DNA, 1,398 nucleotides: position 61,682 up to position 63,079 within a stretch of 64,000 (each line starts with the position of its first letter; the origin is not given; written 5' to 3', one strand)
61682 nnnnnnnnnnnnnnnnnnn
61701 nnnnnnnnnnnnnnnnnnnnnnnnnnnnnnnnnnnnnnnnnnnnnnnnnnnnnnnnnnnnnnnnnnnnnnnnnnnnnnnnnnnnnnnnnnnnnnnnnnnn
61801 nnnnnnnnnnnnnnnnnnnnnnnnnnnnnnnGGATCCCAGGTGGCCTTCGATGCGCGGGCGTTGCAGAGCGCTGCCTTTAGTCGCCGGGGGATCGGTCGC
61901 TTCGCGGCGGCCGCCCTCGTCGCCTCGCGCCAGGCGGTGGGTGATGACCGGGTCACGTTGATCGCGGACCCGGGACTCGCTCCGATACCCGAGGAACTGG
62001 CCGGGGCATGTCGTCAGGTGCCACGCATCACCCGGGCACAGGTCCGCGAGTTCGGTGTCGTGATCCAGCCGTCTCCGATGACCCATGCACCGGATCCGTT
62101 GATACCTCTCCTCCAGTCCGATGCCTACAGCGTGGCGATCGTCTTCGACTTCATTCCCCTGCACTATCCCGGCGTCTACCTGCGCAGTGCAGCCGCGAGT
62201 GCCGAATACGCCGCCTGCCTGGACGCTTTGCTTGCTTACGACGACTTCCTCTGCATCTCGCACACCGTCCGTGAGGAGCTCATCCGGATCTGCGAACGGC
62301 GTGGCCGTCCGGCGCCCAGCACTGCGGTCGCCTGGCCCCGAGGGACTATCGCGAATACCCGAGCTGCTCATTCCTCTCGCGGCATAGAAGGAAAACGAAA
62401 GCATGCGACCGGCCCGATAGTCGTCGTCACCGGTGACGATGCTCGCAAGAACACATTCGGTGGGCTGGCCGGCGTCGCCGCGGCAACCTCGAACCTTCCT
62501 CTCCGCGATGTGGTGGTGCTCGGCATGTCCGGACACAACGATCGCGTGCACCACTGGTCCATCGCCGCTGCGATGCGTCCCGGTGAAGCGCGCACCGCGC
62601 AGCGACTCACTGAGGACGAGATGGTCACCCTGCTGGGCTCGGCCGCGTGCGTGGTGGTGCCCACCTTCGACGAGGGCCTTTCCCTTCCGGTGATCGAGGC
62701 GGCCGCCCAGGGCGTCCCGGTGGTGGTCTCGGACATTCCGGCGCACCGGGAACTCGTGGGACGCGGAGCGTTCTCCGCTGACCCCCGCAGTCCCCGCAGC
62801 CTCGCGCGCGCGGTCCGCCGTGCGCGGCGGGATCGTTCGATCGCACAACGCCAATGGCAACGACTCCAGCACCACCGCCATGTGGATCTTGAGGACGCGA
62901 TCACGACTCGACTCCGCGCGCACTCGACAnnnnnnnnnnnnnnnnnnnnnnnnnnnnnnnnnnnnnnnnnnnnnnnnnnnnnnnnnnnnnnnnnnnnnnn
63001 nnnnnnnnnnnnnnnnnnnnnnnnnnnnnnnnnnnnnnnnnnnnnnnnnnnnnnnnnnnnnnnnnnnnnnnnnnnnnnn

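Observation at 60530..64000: Unlisted >1157-codon ORF fusing an FkbM methyltransferase to two GT4 glycosyltransferase modules (candidate cap-and-polymerise enzyme)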

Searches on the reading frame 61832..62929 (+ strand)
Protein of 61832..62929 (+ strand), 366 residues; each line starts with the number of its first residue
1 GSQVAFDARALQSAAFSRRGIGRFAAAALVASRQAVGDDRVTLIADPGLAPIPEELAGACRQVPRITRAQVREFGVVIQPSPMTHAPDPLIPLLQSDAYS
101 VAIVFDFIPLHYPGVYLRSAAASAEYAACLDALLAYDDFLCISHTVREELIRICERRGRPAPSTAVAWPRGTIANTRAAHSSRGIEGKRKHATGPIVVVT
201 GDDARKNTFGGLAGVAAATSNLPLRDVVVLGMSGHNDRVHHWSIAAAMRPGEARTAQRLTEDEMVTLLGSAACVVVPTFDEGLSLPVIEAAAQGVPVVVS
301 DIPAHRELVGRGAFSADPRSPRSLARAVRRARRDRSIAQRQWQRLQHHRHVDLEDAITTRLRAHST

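Call 64: search_protein_families(library=pfam, proteins=[window:61832-62929:+], max_evalue=1)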
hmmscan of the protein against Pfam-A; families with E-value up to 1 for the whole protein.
seq(366 aa): 4 families
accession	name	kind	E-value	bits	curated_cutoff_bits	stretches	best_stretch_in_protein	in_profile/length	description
PF13692.12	Glyco_trans_1_4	-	5.8e-13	49.7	27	1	256-331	64-139/142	Glycosyl transferases group 1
PF00534.26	Glycos_transf_1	-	6.2e-13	49.1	26.4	1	227-339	50-163/172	Glycosyl transferases group 1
PF20706.3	GT4-conflict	-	4e-05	23.2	26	1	260-302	269-313/385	Family 4 Glycosyltransferase in conflict systems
PF13524.12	Glyco_trans_1_2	-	0.0012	19.3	25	1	227-348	17-133/144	Glycosyl transferase-like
